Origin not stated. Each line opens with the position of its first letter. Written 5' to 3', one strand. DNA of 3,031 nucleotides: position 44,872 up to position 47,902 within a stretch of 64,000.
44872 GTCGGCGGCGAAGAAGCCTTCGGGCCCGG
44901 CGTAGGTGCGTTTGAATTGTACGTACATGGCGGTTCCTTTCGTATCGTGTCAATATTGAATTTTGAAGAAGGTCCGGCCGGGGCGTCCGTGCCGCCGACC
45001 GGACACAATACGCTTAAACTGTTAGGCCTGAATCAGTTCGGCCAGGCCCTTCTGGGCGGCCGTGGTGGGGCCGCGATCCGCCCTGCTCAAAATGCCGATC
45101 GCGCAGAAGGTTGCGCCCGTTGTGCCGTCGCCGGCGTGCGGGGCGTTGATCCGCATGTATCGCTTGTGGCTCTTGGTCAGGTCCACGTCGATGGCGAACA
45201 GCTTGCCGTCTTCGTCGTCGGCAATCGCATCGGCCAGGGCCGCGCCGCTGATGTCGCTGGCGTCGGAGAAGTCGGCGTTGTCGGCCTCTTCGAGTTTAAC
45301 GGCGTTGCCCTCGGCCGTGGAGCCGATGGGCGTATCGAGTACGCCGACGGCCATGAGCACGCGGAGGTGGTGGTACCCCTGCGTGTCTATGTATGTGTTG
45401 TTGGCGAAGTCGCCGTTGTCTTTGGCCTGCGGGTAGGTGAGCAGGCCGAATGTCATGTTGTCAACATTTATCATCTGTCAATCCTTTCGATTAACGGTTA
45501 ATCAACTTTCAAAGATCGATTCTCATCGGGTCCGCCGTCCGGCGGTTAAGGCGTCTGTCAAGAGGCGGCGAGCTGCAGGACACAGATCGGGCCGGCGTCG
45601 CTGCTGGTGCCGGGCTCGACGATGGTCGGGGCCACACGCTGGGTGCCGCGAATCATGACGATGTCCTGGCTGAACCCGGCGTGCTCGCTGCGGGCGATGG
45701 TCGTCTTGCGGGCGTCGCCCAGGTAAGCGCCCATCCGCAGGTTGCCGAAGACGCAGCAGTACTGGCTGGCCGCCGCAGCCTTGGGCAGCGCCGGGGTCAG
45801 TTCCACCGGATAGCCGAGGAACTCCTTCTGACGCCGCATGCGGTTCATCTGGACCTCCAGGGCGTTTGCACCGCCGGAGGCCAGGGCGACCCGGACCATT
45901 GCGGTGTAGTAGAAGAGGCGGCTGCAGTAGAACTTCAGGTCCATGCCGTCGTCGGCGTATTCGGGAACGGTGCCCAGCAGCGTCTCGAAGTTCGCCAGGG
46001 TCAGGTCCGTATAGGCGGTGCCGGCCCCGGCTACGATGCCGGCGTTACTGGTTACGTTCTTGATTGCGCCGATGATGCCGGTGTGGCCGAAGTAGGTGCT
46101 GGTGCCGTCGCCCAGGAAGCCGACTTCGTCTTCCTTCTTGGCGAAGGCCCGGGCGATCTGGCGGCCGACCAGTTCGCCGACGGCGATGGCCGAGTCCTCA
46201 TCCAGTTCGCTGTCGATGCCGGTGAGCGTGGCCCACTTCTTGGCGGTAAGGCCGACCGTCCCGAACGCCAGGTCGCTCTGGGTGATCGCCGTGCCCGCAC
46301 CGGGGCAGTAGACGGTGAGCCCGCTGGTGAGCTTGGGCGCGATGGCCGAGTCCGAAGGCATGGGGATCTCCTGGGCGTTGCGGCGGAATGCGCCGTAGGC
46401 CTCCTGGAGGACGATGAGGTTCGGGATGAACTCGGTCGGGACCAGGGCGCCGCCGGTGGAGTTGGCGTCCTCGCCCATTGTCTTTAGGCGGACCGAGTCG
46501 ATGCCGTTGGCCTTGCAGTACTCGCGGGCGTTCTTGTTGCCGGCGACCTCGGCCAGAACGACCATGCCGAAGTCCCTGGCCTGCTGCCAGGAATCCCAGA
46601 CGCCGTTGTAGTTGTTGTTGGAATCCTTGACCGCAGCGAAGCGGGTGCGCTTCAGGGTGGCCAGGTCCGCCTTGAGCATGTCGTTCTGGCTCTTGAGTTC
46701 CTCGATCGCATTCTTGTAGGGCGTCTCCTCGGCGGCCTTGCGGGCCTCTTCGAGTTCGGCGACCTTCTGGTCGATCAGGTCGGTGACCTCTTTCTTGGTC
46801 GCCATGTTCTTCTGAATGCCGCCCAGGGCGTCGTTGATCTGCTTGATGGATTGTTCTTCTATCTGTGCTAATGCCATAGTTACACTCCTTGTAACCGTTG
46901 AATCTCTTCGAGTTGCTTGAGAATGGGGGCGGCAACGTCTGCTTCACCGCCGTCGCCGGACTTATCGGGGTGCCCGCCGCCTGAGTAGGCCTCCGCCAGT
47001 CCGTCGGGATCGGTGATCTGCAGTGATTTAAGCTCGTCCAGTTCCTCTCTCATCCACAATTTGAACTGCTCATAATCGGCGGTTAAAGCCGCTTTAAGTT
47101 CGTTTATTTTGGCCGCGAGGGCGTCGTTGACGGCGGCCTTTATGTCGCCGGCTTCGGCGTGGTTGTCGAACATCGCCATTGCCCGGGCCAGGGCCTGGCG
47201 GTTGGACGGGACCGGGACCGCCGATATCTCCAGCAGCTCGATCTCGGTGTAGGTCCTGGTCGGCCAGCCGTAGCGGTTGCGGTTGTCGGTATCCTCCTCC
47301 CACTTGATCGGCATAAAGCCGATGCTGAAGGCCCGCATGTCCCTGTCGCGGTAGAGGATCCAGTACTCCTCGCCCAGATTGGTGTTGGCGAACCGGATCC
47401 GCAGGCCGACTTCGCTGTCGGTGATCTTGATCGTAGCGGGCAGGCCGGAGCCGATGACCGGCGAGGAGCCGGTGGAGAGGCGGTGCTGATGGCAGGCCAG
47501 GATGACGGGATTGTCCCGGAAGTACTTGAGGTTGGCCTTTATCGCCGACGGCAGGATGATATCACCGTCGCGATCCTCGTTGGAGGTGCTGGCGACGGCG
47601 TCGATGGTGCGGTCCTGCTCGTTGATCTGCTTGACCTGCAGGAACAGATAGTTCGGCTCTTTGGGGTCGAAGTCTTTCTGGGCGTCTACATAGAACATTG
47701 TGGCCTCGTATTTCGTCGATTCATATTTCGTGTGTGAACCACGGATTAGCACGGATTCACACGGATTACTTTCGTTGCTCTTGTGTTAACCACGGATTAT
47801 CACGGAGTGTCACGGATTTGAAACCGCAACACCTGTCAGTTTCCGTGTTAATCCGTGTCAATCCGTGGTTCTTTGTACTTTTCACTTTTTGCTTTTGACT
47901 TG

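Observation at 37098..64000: Mu-like transposable prophage whose virion genes are split into two divergent arms around a central early region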

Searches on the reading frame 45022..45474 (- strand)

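Call 5: search_protein_families(library=pfam, max_evalue=0.01, proteins=[window:45022-45474:-])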
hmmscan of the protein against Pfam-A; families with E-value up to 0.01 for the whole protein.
window:45022-45474:- (150 aa): 0 families

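Call 10: search_protein_families(library=phrogs, max_evalue=0.01, proteins=[window:45022-45474:-])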
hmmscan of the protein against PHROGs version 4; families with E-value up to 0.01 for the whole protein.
window:45022-45474:- (150 aa): 2 families
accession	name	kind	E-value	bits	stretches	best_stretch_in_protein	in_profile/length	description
phrog_5707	-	unknown function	5.7e-08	33.7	1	19-136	22-133/134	-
phrog_427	-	unknown function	0.00079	20.4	1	34-121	41-123/142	-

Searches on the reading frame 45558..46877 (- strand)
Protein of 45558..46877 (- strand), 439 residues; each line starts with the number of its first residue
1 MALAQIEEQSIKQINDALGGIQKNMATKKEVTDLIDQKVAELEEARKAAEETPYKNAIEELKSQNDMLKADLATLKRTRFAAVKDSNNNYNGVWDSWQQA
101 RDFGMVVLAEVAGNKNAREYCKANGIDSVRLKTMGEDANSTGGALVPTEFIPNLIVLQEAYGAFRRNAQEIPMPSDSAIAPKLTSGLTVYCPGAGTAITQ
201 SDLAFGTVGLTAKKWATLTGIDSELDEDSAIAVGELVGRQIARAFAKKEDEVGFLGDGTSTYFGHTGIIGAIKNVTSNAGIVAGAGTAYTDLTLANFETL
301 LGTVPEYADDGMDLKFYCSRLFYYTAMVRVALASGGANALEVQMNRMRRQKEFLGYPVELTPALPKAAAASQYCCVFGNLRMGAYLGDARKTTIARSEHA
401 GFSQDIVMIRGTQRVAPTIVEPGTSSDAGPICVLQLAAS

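Call 5: search_protein_families(library=pfam, max_evalue=0.01, proteins=[window:45558-46877:-])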
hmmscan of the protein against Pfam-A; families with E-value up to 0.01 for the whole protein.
window:45558-46877:- (439 aa): 2 families
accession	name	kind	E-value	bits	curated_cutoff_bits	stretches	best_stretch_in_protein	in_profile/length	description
PF05065.19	Phage_capsid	-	7.6e-26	91.6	24.2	1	142-421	1-271/280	Phage capsid family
PF07798.16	CCDC90-like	-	0.0066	16.8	33.5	0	12-78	29-94/175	Coiled-coil domain-containing protein 90-like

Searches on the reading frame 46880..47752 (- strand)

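Call 5: search_protein_families(library=pfam, max_evalue=0.01, proteins=[window:46880-47752:-])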
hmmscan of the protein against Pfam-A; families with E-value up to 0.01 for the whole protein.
window:46880-47752:- (290 aa): 1 family
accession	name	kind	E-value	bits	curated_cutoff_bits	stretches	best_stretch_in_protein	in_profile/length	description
PF04586.22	Peptidase_S78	-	5.7e-13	49.8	21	1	44-190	9-153/165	Caudovirus prohead serine protease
